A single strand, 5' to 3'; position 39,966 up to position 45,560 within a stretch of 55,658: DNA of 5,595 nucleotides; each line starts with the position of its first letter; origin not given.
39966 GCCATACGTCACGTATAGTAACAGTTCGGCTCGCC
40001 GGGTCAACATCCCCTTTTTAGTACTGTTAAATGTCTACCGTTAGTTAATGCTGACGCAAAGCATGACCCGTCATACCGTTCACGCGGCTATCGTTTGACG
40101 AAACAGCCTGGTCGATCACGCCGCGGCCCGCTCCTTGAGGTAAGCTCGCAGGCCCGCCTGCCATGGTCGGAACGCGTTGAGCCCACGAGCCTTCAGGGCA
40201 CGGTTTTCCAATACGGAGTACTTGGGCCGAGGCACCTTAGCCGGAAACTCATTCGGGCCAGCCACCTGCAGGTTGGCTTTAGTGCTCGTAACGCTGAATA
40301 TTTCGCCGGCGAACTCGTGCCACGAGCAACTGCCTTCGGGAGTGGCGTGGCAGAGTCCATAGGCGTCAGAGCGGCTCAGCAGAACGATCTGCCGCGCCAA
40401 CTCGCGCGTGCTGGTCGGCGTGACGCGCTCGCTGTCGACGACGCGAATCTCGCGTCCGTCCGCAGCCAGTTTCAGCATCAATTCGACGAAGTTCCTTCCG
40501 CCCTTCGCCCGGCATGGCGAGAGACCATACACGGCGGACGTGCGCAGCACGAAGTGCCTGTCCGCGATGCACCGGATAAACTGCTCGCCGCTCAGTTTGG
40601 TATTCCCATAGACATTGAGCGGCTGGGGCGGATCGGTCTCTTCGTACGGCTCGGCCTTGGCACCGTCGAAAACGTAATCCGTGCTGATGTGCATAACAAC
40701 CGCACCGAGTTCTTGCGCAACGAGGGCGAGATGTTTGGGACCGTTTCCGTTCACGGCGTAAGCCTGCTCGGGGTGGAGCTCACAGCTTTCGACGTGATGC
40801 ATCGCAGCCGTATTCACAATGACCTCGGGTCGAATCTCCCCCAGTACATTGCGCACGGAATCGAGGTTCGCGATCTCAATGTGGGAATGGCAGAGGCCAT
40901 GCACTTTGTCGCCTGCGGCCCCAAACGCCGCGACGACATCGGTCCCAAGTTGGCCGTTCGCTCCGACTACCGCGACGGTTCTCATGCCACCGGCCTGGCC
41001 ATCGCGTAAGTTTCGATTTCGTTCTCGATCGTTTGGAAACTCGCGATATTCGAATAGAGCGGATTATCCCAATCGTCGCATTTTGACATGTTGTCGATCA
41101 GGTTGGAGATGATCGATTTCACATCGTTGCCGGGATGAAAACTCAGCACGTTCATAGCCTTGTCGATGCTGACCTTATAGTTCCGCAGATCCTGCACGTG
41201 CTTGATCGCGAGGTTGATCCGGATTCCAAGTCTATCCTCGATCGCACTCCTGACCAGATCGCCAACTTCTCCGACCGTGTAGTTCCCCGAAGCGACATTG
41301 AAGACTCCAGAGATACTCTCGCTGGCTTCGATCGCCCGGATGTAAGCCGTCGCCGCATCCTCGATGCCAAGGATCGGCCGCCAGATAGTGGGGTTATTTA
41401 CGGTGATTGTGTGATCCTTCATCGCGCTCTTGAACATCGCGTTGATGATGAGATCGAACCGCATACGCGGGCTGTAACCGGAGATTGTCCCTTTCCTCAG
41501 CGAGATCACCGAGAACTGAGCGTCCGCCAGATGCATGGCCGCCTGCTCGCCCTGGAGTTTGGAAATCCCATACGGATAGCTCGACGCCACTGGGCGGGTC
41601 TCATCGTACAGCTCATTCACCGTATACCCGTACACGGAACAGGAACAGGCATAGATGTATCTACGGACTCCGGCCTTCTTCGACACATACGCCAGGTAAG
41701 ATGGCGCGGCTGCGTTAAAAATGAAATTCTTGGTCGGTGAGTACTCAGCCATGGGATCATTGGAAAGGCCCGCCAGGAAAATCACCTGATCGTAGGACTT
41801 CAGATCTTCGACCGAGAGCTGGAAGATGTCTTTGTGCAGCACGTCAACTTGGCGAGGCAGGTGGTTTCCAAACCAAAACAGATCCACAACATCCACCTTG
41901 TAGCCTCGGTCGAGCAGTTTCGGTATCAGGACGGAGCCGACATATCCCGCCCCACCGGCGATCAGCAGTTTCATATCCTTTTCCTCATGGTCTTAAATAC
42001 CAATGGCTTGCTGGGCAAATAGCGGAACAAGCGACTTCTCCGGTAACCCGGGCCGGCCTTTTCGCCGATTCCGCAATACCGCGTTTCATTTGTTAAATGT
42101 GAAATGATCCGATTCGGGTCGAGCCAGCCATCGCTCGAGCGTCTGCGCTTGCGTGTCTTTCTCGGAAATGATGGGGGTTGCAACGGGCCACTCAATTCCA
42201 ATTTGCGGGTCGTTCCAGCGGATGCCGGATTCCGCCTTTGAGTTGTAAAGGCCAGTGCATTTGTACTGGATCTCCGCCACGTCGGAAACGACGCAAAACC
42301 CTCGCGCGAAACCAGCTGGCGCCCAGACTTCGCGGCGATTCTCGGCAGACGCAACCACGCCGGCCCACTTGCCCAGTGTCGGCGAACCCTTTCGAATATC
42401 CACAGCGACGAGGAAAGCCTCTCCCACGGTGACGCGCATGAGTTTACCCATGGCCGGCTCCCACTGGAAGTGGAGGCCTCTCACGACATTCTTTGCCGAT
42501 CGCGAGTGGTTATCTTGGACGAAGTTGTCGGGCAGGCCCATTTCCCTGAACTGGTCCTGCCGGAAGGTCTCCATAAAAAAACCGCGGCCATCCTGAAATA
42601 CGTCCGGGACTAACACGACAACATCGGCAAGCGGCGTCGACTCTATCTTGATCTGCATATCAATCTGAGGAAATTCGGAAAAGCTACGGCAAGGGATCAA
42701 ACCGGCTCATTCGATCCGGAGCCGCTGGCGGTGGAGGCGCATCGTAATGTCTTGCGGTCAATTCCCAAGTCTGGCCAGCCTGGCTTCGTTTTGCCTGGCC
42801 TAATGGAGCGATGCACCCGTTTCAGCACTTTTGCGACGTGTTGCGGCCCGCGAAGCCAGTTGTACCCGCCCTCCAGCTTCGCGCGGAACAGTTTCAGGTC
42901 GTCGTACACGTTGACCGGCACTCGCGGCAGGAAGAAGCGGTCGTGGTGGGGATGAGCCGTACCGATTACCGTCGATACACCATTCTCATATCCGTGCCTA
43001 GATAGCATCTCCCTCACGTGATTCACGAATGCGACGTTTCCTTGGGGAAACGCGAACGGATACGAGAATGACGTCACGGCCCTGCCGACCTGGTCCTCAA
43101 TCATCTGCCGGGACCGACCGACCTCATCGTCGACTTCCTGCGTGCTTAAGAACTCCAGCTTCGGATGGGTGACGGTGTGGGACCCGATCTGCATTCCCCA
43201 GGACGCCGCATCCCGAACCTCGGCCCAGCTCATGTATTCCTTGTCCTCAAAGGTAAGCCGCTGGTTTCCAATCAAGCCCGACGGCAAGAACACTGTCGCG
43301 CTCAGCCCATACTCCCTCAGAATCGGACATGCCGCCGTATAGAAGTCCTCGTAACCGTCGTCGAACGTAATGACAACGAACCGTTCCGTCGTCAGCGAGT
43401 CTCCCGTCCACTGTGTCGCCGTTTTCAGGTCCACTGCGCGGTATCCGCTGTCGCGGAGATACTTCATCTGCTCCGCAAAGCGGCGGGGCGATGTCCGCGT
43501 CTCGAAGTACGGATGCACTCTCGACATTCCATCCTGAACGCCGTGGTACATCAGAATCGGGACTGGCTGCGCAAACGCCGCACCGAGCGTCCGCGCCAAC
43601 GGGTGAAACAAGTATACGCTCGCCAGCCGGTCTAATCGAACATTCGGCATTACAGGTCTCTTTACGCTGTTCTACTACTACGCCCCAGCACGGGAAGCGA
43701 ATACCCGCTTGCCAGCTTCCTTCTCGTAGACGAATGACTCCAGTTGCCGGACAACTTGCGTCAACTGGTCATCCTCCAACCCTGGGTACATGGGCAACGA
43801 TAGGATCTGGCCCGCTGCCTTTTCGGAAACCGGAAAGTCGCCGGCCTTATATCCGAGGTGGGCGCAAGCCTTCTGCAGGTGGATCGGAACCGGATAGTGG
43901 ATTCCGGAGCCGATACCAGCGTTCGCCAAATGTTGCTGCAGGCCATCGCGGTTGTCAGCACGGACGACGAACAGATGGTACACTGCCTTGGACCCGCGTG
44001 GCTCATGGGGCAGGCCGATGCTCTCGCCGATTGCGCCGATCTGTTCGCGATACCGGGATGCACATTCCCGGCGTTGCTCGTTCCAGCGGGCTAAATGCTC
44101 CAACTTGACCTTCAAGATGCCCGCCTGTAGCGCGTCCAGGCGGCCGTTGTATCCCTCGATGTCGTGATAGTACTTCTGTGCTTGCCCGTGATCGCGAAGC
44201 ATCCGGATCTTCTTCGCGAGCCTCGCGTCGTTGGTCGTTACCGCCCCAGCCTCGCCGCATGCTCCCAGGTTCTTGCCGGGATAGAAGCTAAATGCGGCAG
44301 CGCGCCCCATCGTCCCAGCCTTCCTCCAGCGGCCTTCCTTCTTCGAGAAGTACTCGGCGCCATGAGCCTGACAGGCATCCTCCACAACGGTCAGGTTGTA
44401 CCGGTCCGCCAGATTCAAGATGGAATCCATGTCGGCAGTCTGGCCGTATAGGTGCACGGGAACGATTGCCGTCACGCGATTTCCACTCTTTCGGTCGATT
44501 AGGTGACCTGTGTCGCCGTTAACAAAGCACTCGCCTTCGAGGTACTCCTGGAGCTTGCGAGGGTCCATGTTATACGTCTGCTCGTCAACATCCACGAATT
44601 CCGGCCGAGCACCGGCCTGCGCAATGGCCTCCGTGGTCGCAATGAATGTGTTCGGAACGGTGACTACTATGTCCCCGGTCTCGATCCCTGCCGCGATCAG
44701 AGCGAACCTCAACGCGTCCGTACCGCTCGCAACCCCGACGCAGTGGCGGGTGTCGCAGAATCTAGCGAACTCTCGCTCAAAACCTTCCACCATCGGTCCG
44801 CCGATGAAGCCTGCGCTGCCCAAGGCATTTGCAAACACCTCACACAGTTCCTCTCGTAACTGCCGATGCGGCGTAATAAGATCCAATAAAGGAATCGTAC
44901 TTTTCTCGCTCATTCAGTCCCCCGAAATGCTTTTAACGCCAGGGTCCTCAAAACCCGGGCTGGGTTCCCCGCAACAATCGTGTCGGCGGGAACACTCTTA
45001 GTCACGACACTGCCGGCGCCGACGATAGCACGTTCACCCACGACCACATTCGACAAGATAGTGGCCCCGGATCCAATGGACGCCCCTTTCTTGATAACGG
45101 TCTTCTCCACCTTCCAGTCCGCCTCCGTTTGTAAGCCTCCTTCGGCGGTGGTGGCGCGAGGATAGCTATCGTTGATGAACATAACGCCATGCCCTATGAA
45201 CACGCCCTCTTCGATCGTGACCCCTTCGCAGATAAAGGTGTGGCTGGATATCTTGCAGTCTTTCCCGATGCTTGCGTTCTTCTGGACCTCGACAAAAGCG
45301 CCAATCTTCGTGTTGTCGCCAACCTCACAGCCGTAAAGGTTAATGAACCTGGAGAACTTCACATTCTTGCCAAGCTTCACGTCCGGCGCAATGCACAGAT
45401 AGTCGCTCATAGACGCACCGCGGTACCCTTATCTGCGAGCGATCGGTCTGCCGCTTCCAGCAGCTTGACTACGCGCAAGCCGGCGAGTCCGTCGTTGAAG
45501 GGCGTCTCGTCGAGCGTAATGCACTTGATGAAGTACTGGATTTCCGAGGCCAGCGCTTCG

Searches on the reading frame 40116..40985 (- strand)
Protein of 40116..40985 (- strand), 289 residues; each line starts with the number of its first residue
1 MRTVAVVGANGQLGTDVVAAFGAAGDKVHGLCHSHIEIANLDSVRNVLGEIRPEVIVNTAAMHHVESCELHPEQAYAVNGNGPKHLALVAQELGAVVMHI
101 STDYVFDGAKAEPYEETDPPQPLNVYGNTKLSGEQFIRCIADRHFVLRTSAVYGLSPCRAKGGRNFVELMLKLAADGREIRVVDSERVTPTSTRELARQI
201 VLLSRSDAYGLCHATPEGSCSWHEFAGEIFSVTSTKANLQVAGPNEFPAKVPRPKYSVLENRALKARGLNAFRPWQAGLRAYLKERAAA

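Call 19: search_protein_families(library=pfam, proteins=[window:40116-40985:-], max_evalue=0.00001)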
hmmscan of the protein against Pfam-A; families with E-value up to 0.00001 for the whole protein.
window:40116-40985:- (289 aa): 4 families
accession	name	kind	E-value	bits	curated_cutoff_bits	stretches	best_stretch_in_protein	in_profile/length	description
PF04321.23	RmlD_sub_bind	-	4e-81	272.7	27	1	4-285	3-284/287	RmlD substrate binding domain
PF01370.27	Epimerase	-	3.6e-22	79.4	20.9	1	4-185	1-204/240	NAD dependent epimerase/dehydratase family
PF16363.11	GDP_Man_Dehyd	-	3.8e-15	56.6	27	1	36-142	59-169/332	GDP-mannose 4,6 dehydratase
PF02719.21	Polysacc_synt_2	-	1.1e-07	31.8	20.2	1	37-141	62-153/293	Polysaccharide biosynthesis protein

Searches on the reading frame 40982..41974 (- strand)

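Call 19: search_protein_families(library=pfam, proteins=[window:40982-41974:-], max_evalue=0.00001)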
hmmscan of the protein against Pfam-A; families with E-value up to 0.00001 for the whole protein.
window:40982-41974:- (330 aa): 3 families
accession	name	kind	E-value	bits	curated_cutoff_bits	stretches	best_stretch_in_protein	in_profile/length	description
PF01370.27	Epimerase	-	1.3e-28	100.5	20.9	1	4-228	2-240/240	NAD dependent epimerase/dehydratase family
PF16363.11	GDP_Man_Dehyd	-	7.8e-15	55.6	27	1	4-271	1-294/332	GDP-mannose 4,6 dehydratase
PF04321.23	RmlD_sub_bind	-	6.6e-10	39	27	1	1-229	1-214/287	RmlD substrate binding domain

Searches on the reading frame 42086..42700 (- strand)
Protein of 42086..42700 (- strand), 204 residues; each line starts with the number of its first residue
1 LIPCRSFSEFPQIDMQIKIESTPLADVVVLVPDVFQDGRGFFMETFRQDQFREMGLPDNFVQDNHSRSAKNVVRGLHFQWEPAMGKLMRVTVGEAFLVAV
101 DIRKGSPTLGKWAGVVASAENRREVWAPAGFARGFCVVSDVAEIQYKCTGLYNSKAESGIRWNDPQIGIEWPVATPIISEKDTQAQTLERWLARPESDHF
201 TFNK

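Call 19: search_protein_families(library=pfam, proteins=[window:42086-42700:-], max_evalue=0.00001)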
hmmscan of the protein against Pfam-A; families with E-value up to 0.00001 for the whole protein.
window:42086-42700:- (204 aa): 1 family
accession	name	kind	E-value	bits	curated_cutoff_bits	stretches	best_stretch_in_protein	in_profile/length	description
PF00908.23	dTDP_sugar_isom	-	1.4e-64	217.3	27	1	22-189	2-167/168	dTDP-4-dehydrorhamnose 3,5-epimerase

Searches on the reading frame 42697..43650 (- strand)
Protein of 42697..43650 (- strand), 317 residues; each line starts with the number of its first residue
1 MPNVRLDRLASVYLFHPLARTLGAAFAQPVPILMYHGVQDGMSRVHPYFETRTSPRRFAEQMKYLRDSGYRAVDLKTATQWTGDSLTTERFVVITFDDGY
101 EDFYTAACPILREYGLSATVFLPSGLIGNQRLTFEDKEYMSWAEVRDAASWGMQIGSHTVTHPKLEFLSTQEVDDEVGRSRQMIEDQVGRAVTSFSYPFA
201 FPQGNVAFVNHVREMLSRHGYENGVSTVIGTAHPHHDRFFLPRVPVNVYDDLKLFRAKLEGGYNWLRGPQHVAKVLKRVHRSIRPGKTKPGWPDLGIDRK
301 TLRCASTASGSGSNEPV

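Call 19: search_protein_families(library=pfam, proteins=[window:42697-43650:-], max_evalue=0.00001)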
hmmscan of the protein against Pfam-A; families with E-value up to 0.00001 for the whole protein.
window:42697-43650:- (317 aa): 1 family
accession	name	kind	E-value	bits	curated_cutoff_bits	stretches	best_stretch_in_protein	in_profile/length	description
PF01522.26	Polysacc_deac_1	-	3e-26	92.2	23.1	1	87-221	4-121/124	Polysaccharide deacetylase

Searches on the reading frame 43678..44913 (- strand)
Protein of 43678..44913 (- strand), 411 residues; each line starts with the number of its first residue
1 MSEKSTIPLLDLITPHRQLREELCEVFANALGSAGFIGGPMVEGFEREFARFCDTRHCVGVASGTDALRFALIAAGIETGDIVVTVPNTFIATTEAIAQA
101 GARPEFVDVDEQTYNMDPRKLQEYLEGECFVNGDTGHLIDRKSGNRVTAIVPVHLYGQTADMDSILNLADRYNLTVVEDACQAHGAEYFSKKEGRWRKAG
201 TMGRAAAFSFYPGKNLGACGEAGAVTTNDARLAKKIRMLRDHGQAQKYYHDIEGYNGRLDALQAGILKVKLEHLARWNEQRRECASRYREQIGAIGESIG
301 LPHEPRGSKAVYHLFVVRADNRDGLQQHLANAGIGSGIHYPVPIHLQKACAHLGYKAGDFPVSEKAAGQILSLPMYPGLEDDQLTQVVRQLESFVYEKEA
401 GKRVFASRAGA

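Call 19: search_protein_families(library=pfam, proteins=[window:43678-44913:-], max_evalue=0.00001)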
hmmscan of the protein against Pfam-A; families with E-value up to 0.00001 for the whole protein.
window:43678-44913:- (411 aa): 1 family
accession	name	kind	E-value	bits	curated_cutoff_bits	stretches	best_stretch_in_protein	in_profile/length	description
PF01041.23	DegT_DnrJ_EryC1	-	4.4e-109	365.5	19.8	1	19-391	3-359/360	DegT/DnrJ/EryC1/StrS aminotransferase family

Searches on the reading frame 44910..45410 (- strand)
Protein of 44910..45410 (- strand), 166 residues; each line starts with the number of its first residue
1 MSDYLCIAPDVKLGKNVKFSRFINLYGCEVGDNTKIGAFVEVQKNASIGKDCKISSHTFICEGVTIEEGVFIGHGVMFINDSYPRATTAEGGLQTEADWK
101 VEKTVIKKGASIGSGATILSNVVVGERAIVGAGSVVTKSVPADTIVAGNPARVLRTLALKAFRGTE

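Call 19: search_protein_families(library=pfam, proteins=[window:44910-45410:-], max_evalue=0.00001)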
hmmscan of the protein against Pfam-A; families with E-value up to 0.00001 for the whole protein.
window:44910-45410:- (166 aa): 4 families
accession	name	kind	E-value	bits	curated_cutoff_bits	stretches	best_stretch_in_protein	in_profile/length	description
PF00132.30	Hexapep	-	6.1e-24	83.1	27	3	104-138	2-36/36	Bacterial transferase hexapeptide (six repeats)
PF25084.1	LbH_EIF2B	-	1.3e-11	44.9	54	1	6-77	23-92/105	EIF2B subunit epsilon LbH domain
PF25247.1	LbH_GLGC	-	3.4e-07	30.7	27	0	29-80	75-125/135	GLGC left-handed parallel beta-helix domain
PF14602.12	Hexapep_2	-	3.3e-06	27.1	27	0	108-138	6-34/34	Hexapeptide repeat of succinyl-transferase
